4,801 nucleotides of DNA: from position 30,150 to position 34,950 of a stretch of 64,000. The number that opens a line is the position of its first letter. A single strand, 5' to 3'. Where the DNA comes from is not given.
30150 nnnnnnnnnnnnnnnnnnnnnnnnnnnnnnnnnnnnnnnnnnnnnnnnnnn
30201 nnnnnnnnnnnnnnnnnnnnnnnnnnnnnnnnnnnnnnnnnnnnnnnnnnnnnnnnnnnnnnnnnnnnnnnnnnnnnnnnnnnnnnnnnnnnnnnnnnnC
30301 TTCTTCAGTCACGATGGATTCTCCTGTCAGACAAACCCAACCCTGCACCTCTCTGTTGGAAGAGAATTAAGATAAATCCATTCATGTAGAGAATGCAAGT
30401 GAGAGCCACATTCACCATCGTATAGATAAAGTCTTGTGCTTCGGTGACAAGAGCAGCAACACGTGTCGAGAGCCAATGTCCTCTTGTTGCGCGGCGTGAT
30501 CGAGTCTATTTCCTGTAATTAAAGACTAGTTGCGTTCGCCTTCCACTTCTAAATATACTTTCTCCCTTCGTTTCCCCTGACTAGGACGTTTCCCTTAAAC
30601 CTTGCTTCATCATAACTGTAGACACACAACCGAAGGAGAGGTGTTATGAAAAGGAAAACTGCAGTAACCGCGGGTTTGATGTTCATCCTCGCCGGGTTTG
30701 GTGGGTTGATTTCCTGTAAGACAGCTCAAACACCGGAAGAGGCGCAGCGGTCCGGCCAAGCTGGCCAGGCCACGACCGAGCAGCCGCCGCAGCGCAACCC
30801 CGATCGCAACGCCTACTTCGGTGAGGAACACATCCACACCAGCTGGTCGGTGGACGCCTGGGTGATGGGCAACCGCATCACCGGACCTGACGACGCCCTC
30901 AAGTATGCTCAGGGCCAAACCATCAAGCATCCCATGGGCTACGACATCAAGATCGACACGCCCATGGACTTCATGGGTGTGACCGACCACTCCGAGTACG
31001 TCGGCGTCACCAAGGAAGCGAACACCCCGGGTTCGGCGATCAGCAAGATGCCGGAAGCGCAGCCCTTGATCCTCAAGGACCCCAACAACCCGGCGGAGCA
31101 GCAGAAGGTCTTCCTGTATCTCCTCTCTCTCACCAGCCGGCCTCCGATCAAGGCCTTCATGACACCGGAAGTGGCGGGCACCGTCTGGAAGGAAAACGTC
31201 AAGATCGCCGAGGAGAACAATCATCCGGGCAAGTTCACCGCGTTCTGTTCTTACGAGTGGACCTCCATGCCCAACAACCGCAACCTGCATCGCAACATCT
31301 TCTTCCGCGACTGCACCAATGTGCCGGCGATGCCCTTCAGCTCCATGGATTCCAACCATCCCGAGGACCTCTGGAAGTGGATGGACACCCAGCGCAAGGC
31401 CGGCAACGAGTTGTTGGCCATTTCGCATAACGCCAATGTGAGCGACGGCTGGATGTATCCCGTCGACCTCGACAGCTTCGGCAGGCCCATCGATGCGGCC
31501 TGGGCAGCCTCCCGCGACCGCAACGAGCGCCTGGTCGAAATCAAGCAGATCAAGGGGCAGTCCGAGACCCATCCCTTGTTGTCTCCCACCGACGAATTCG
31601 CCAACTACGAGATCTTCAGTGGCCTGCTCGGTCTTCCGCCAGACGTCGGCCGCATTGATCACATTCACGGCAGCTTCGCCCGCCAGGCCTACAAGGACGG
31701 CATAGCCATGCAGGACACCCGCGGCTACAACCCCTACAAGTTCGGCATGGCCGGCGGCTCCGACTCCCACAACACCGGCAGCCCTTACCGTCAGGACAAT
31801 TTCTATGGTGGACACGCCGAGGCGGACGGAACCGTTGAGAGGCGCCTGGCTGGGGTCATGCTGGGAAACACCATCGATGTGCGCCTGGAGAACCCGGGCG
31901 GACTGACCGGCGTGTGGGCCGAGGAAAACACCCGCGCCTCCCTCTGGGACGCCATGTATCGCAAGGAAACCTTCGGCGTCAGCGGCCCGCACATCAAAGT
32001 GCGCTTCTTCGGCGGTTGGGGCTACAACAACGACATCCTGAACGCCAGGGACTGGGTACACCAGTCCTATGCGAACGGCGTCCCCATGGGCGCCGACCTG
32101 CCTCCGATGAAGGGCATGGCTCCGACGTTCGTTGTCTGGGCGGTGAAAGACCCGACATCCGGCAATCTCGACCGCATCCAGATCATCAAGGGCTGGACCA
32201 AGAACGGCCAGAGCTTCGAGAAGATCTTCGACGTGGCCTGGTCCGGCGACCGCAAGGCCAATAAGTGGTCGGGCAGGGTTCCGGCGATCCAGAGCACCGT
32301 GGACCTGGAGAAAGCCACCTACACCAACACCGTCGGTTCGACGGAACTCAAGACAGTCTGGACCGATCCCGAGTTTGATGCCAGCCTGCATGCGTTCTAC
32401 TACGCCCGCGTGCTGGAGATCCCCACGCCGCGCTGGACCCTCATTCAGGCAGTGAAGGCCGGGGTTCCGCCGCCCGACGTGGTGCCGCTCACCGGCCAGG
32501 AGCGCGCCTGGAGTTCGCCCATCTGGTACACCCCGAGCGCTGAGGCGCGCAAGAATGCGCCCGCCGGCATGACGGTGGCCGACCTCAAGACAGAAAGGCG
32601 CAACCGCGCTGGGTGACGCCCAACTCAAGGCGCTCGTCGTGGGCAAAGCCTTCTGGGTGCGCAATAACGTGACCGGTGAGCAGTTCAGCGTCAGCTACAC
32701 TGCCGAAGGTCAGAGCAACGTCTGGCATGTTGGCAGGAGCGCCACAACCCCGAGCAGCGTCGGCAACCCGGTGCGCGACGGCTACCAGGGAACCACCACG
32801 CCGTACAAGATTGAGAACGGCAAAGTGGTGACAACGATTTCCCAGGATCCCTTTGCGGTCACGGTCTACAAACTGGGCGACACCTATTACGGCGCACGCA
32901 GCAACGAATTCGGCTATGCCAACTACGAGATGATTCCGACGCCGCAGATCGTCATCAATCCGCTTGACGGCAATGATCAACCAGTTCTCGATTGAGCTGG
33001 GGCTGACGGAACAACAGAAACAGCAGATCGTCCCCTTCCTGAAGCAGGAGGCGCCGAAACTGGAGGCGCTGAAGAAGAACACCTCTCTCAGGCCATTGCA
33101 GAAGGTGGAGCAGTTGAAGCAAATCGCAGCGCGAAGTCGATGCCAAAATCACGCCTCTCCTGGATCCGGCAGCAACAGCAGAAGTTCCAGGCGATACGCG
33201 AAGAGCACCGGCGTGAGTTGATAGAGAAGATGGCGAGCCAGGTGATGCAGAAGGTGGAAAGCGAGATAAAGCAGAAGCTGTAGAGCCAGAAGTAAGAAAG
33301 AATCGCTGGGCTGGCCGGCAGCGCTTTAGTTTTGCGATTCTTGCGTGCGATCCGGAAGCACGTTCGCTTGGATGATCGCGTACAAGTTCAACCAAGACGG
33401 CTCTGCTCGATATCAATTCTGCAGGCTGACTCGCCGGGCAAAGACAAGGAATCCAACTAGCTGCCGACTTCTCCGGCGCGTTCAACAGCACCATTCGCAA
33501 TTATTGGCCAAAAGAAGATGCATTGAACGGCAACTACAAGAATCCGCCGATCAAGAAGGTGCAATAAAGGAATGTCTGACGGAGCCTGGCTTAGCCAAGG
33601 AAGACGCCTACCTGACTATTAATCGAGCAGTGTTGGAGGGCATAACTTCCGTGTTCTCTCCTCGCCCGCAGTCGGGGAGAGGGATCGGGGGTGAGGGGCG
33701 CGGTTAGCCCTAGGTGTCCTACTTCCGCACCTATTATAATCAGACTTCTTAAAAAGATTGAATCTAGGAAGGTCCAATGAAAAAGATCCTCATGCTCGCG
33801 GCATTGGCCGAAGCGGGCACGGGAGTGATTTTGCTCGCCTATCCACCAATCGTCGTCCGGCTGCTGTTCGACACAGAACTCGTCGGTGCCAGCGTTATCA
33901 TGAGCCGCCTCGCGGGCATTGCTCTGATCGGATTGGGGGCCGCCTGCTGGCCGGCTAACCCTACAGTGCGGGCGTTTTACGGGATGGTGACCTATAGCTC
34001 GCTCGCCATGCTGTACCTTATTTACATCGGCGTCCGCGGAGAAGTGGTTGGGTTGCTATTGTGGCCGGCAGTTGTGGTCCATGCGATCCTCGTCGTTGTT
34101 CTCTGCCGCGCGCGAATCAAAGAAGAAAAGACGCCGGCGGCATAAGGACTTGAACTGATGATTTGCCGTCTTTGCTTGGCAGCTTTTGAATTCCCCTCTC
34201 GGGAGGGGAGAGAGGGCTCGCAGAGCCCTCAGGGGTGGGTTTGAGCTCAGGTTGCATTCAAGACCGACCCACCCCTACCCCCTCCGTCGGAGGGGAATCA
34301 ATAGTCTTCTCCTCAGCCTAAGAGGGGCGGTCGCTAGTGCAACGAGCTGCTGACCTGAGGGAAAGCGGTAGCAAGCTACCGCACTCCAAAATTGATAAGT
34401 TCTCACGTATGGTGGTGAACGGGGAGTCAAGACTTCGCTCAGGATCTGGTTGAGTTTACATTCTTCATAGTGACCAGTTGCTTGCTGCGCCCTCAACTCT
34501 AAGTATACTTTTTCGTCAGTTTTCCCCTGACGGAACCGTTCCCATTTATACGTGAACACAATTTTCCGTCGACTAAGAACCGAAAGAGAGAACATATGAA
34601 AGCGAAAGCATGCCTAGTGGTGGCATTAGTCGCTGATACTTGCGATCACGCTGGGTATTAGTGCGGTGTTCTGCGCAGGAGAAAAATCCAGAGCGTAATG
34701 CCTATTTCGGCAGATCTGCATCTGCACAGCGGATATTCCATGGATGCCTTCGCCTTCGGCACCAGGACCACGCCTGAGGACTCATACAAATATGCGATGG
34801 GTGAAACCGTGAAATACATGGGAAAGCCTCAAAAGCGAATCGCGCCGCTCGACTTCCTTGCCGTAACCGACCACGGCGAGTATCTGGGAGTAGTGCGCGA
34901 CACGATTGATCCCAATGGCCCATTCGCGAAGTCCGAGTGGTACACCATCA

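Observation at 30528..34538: Conserved 5' leader shared by two diverged DUF3604-like paralogs, one intact high-GC copy and one decayed native-GC copy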

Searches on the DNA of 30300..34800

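Call 61: search_rna_families(source=window, start=30300, end=34800, threshold=evalue, max_evalue=1)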
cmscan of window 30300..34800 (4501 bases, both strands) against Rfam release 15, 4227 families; matches with E-value up to 1: 2.
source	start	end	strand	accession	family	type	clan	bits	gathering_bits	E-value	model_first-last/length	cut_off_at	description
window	34189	34241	+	RF01762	whalefall-1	Gene; sRNA;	-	28.8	37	0.00015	1-56/56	no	Whalefall-1 RNA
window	34192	34296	+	RF03261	mir-1759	Gene; miRNA;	-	26.5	58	0.064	1-75/75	no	mir-1759 microRNA precursor family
